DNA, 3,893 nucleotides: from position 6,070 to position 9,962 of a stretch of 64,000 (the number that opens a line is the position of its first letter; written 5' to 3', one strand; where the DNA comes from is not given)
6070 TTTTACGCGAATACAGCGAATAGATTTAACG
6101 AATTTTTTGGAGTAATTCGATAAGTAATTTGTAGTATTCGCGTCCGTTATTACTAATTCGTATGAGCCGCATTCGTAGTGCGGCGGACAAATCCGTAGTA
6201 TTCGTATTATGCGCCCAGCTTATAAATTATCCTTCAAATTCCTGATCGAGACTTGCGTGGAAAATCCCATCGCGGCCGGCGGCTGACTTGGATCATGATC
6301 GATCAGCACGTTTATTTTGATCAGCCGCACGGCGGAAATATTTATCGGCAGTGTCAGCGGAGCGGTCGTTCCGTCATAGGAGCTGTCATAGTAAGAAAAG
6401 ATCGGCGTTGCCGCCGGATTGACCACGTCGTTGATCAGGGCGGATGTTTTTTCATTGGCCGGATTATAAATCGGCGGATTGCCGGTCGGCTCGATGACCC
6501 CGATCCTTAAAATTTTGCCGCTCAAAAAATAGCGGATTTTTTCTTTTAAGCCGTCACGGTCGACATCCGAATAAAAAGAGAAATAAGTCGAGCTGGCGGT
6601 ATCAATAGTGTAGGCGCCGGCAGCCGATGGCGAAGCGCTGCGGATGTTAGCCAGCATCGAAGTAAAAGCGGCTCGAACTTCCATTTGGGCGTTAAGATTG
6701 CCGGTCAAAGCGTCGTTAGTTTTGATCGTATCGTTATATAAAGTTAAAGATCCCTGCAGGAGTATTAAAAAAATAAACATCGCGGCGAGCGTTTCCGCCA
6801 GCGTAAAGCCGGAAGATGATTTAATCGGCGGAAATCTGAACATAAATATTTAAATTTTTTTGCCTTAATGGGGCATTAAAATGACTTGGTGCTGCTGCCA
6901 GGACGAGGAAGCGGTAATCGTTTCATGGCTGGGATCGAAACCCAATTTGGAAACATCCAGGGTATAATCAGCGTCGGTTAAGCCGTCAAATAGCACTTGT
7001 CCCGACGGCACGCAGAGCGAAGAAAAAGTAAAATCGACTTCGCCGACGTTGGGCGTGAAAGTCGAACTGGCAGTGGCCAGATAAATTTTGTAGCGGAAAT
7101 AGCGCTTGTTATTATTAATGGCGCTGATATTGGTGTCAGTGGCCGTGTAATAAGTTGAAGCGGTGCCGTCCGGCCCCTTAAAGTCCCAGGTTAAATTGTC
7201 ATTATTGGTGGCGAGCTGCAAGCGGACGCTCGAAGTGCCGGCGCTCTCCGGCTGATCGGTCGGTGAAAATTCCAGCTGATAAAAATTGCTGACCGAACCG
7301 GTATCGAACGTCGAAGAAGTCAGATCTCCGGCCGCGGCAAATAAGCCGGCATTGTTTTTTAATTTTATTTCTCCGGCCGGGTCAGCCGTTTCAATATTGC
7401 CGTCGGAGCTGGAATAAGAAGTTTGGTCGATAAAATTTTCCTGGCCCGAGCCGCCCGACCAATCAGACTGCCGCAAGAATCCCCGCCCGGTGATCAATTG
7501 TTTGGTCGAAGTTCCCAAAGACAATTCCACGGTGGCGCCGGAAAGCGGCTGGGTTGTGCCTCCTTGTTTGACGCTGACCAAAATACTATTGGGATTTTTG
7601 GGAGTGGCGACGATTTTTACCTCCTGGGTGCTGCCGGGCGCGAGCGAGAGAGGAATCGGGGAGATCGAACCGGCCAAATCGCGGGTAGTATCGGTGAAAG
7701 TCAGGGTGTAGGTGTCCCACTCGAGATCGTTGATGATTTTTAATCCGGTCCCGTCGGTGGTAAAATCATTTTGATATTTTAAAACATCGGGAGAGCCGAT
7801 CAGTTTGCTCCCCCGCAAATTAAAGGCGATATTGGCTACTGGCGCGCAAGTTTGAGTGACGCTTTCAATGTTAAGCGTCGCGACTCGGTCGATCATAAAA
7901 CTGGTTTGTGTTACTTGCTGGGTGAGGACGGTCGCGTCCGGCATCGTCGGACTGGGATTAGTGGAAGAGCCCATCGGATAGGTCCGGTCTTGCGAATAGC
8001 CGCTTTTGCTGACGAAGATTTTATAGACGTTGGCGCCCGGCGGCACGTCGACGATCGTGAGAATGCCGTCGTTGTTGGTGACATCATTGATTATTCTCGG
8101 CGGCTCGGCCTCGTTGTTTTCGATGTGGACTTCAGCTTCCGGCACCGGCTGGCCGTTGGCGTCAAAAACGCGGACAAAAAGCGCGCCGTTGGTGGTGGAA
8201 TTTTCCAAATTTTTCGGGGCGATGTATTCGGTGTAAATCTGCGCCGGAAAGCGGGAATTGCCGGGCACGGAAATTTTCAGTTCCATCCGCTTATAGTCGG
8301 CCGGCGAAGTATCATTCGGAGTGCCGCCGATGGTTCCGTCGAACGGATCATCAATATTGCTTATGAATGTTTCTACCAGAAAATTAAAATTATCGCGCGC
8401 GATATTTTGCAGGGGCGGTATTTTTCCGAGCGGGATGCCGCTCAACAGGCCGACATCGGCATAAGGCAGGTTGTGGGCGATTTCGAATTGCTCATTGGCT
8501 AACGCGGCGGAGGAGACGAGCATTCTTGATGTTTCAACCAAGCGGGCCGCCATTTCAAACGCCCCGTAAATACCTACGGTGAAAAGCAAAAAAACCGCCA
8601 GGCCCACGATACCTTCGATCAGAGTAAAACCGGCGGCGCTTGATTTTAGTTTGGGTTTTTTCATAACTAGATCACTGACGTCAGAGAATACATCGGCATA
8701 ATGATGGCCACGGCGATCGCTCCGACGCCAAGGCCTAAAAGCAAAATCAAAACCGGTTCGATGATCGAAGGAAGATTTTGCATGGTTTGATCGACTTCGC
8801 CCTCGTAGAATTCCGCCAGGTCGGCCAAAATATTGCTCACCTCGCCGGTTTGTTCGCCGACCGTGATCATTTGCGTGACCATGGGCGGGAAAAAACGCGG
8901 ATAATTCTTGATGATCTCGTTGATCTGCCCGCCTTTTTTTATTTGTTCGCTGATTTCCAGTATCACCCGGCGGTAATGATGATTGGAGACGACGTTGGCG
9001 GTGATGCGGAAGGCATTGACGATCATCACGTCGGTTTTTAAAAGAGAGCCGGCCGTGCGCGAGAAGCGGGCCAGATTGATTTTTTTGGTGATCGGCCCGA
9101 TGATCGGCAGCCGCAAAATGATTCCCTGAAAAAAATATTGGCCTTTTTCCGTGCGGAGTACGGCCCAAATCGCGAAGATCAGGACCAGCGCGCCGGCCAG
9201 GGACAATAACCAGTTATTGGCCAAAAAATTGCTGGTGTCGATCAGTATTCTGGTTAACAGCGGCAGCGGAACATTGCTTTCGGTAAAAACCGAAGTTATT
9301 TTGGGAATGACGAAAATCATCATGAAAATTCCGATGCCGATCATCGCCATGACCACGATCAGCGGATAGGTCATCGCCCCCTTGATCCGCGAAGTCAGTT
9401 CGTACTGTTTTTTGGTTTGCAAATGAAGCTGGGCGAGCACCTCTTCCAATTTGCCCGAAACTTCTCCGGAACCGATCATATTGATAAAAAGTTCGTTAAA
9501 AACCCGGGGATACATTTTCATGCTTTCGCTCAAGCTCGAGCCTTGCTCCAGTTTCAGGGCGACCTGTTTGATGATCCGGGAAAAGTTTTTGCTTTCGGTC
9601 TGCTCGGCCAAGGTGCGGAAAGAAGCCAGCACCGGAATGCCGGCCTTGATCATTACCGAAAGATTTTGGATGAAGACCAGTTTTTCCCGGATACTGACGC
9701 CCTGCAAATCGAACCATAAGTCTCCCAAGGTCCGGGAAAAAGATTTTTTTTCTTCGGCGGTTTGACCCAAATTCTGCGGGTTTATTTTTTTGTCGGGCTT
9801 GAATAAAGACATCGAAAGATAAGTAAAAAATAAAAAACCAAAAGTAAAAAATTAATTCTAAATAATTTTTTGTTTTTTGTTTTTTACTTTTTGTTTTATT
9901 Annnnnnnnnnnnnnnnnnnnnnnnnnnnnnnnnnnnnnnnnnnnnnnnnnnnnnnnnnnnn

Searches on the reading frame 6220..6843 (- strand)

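Call 55: search_protein_families(library=pfam, proteins=[window:6220-6843:-], max_evalue=0.001)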
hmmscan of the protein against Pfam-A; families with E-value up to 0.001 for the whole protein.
window:6220-6843:- (207 aa): 1 family
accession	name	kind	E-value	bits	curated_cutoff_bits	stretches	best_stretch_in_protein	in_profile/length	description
PF07963.17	N_methyl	-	0.00025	20.9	21.2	1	8-29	2-23/27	Prokaryotic N-terminal methylation motif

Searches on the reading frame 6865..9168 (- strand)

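Call 55: search_protein_families(library=pfam, proteins=[window:6865-9168:-], max_evalue=0.001)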
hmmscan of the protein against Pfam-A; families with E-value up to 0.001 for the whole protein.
window:6865-9168:- (767 aa): 3 families
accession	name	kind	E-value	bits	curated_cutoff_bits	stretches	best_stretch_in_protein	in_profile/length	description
PF13620.12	CarboxypepD_reg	-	3.7e-12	46.9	32.3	1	332-395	4-63/82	Carboxypeptidase regulatory-like domain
PF13715.12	CarbopepD_reg_2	-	2.2e-05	24.9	32.2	0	334-396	5-61/88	CarboxypepD_reg-like domain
PF17802.7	SpaA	-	0.00018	22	23.1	0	336-383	9-55/91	Prealbumin-like fold domain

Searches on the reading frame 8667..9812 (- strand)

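Call 55: search_protein_families(library=pfam, proteins=[window:8667-9812:-], max_evalue=0.001)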
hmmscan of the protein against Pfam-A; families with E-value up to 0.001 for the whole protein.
window:8667-9812:- (381 aa): 1 family
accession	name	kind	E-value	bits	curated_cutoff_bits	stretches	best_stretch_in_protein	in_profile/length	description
PF00482.28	T2SSF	-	8.6e-58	194.2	25.2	2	47-170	1-125/125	Type II secretion system (T2SS), protein F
